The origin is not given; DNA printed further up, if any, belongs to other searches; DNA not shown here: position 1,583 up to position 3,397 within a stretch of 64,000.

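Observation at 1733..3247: Large intein (Hint + XRE-HTH + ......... endonuclease) inserted at the catalytic GGQ motif of aRF1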

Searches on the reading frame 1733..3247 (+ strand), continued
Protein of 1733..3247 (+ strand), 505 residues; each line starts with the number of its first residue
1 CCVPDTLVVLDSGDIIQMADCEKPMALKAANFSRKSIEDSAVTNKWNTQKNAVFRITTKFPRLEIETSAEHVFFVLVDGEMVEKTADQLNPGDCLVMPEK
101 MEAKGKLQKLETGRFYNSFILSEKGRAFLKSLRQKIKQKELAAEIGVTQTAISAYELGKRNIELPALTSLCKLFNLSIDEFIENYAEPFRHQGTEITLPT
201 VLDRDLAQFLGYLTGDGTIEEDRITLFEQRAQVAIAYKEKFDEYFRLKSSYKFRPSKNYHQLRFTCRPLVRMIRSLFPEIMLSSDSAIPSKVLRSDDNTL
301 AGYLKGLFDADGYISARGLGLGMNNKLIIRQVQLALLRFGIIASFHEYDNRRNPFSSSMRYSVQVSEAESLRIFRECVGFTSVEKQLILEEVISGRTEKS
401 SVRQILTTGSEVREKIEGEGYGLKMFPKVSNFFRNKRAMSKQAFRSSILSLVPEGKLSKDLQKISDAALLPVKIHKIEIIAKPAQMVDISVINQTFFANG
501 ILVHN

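Call 44: fold_search(model_id=the predicted structure, library=pdb)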
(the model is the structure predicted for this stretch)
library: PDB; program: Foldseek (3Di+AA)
matches with E <= 10: 766; with E <= 0.001: 67
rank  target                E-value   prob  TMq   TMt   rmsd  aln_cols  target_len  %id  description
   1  7qss                  4.0e-24  1.00  0.64  0.74   5.9       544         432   17  Crystal structure of homing endonuclease-associated TliVMA intein (C1A) (released 2022-03-30)
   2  1dq3                  8.3e-23  1.00  0.60  0.66   7.5       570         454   18  CRYSTAL STRUCTURE OF AN ARCHAEAL INTEIN-ENCODED HOMING ENDONUCLEASE PI-PFUI (released 2000-07-05)
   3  2cw7                  3.0e-21  1.00  0.62  0.58   8.7       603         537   16  Crystal structure of intein homing endonuclease II (released 2006-04-18)
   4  7qsu                  4.9e-21  1.00  0.56  0.75   6.4       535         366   14  Crystal structure of homing endonuclease-associated TliVMA intein (C1A, d333-339) (released 2022-03-30)
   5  7qst                  6.9e-16  1.00  0.53  0.72   5.0       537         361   14  Crystal structure of homing endonuclease-associated PhoVMA intein (C1A) (released 2022-03-30)
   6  1vde_B                3.2e-13  1.00  0.41  0.47  26.2       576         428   12  PI-SCEI, A HOMING ENDONUCLEASE WITH PROTEIN SPLICING ACTIVITY (released 1998-04-08)
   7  1vde_A                3.1e-12  1.00  0.42  0.48  25.1       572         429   12  PI-SCEI, A HOMING ENDONUCLEASE WITH PROTEIN SPLICING ACTIVITY (released 1998-04-08)
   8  1ef0_A                6.6e-12  1.00  0.40  0.46  26.4       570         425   11  CRYSTAL STRUCTURE OF PI-SCEI MINIPRECURSOR (released 2000-06-07)
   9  1jva_B                1.5e-11  1.00  0.41  0.47  25.8       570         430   12  CRYSTAL STRUCTURE OF THE VMA1-DERIVED ENDONUCLEASE BEARING THE N AND C EXTEIN PROPEPTIDES (released 2002-08-29)
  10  1um2_B                2.5e-11  1.00  0.42  0.49  25.9       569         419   12  Crystal Structure of the Vma1-Derived Endonuclease with the Ligated Extein Segment (released 2004-09-22)
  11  1lws_A                8.4e-11  1.00  0.42  0.48  25.4       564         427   11  Crystal structure of the intein homing endonuclease PI-SceI bound to its recognition sequence (released 2002-09-27)
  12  1um2_A                1.6e-10  1.00  0.41  0.48  25.6       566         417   12  Crystal Structure of the Vma1-Derived Endonuclease with the Ligated Extein Segment (released 2004-09-22)
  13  1jva_A                2.2e-10  1.00  0.41  0.47  25.8       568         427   12  CRYSTAL STRUCTURE OF THE VMA1-DERIVED ENDONUCLEASE BEARING THE N AND C EXTEIN PROPEPTIDES (released 2002-08-29)
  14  1dfa                  6.6e-10  1.00  0.38  0.45  20.4       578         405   12  CRYSTAL STRUCTURE OF PI-SCEI IN C2 SPACE GROUP (released 1999-12-08)
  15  1lwt_A                8.6e-10  1.00  0.40  0.45  26.3       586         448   13  Crystal structure of the intein homing endonuclease PI-SceI bound to its substrate DNA (Ca2+ free) (released 2002-09-27)
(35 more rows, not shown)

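Call 57: list_cluster_members(proteins=[P0241, P0242, P0246, P0248, P0251, P0272, P0279, P0300, P0290, P0306])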
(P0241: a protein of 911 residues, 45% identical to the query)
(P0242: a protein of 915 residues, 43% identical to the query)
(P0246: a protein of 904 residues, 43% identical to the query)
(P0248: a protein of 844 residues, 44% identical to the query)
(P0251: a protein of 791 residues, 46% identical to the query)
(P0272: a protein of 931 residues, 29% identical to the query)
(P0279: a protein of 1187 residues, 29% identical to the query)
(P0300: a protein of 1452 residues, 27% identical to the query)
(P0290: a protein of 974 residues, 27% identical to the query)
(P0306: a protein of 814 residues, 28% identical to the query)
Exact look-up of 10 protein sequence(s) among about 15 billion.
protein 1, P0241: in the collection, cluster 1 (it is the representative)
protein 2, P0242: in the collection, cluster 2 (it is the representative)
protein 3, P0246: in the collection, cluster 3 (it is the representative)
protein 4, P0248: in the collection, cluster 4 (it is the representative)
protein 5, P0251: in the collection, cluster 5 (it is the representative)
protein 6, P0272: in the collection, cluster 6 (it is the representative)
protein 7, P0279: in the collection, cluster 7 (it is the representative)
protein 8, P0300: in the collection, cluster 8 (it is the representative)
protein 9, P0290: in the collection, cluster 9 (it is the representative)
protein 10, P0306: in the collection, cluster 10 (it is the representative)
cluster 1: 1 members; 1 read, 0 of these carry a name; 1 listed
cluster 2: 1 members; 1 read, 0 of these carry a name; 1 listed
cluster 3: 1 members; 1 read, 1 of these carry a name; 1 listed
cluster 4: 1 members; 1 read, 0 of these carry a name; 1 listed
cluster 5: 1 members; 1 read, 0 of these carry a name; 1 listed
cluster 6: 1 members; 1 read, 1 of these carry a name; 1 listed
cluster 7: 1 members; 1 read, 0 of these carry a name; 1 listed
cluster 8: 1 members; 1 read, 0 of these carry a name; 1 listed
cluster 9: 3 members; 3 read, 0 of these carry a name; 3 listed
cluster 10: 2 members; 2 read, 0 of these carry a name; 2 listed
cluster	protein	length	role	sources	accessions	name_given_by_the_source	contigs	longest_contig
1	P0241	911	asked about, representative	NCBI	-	-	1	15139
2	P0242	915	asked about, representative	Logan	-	-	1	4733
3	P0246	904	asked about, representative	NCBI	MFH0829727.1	MAG: LAGLIDADG family homing endonuclease [Candidatus Aenigmatarchaeota archaeon]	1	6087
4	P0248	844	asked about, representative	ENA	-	-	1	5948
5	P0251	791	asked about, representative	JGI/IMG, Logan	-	-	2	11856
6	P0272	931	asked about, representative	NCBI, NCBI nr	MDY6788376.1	MAG: LAGLIDADG family homing endonuclease [Candidatus Nanohaloarchaea archaeon] | LAGLIDADG family homing endonuclease [Candidatus Nanohaloarchaea archaeon]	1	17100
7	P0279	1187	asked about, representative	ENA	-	-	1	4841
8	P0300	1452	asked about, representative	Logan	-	-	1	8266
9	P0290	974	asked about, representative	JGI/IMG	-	-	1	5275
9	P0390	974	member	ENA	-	-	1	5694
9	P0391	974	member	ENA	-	-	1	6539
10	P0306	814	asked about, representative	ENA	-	-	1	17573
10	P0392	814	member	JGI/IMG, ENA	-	-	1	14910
